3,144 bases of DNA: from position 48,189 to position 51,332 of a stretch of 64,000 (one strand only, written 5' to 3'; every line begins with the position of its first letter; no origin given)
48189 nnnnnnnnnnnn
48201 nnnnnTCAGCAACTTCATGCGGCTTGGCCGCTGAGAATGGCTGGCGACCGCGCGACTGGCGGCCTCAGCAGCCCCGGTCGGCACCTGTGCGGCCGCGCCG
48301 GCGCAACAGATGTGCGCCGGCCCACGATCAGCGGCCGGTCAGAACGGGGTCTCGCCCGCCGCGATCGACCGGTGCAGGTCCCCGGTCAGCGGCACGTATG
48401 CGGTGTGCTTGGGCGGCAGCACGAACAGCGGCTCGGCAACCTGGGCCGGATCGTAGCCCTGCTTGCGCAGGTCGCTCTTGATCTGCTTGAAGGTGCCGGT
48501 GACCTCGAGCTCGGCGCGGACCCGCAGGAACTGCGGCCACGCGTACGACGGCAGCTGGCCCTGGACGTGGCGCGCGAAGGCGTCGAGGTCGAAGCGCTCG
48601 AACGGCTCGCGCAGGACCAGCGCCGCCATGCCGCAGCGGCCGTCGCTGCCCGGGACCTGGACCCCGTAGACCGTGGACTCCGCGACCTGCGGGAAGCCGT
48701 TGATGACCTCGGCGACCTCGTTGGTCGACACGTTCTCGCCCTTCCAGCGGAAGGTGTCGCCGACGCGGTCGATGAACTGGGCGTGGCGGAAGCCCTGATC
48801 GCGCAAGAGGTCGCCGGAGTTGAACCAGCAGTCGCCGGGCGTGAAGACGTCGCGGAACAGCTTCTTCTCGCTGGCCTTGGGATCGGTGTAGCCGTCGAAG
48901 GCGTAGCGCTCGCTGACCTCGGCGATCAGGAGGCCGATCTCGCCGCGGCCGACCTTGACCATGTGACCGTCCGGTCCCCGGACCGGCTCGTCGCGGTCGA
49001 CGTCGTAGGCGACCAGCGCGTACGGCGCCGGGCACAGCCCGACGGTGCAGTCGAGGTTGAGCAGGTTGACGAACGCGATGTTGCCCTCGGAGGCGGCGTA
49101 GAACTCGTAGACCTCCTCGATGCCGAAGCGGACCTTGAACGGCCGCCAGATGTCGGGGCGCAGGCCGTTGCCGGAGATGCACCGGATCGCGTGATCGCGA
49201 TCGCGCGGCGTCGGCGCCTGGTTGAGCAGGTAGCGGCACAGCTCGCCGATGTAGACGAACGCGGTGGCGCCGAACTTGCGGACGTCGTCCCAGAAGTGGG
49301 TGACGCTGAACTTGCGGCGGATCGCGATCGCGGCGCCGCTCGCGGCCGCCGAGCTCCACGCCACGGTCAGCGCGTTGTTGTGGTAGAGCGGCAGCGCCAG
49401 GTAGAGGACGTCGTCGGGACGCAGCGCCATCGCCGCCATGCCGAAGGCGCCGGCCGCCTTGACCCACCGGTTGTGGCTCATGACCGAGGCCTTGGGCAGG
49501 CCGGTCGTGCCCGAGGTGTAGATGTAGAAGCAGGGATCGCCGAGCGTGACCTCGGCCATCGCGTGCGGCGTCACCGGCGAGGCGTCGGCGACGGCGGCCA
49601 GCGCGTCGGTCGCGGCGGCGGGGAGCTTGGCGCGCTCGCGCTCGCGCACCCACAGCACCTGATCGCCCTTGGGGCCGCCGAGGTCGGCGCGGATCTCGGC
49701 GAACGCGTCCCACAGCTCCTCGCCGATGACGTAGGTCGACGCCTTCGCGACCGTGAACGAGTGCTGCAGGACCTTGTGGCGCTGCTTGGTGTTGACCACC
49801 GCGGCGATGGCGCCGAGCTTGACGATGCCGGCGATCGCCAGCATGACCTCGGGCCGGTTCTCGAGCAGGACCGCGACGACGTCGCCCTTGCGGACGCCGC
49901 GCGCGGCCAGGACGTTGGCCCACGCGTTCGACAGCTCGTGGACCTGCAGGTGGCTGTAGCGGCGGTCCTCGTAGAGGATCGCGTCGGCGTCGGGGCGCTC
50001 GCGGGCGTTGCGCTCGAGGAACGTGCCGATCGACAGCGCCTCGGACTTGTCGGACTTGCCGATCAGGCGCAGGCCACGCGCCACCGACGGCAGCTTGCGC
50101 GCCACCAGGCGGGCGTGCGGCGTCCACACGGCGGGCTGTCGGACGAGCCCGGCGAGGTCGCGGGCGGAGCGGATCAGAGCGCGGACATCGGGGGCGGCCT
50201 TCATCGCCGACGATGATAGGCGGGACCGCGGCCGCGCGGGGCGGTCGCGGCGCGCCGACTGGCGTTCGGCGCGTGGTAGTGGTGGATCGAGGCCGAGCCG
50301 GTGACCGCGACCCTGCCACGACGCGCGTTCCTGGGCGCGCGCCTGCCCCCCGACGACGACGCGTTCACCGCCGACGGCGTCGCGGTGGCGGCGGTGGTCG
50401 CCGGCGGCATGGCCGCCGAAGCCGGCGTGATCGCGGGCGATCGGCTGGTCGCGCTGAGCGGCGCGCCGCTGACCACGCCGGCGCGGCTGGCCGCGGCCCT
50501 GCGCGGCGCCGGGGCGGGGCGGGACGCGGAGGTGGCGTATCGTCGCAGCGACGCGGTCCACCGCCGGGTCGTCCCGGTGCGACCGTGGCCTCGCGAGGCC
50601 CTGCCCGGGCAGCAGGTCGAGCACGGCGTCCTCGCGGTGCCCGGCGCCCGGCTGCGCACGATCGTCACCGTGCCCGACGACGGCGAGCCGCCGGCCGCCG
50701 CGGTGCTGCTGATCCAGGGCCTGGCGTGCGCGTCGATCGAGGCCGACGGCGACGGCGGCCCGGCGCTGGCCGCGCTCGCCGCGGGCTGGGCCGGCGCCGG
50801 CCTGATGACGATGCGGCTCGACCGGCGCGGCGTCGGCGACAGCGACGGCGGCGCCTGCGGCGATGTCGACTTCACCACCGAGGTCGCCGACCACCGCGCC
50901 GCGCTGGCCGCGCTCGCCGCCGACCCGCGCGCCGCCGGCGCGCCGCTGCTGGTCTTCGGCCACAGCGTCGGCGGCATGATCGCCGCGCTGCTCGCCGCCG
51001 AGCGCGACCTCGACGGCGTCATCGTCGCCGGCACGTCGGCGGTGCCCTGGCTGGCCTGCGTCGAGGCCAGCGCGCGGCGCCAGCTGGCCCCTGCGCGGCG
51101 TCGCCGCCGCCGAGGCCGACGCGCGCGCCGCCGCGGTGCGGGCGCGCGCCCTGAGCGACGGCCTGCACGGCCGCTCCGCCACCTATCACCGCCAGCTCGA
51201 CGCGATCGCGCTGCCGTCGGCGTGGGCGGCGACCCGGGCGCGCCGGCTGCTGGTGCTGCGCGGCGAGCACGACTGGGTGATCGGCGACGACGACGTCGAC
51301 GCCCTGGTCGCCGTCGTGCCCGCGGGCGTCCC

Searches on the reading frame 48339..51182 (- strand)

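Call 51: search_protein_families(library=pfam, proteins=[window:48339-51182:-], max_evalue=0.0001)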
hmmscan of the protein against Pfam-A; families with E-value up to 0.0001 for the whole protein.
window:48339-51182:- (947 aa): 2 families
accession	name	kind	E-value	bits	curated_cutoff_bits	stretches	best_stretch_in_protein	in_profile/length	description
PF00501.34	AMP-binding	-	1.6e-56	192.2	29.9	1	389-720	1-347/384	AMP-binding enzyme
PF13193.12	AMP-binding_C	-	1.2e-06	29.8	24.5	1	822-899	1-76/76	AMP-binding enzyme C-terminal domain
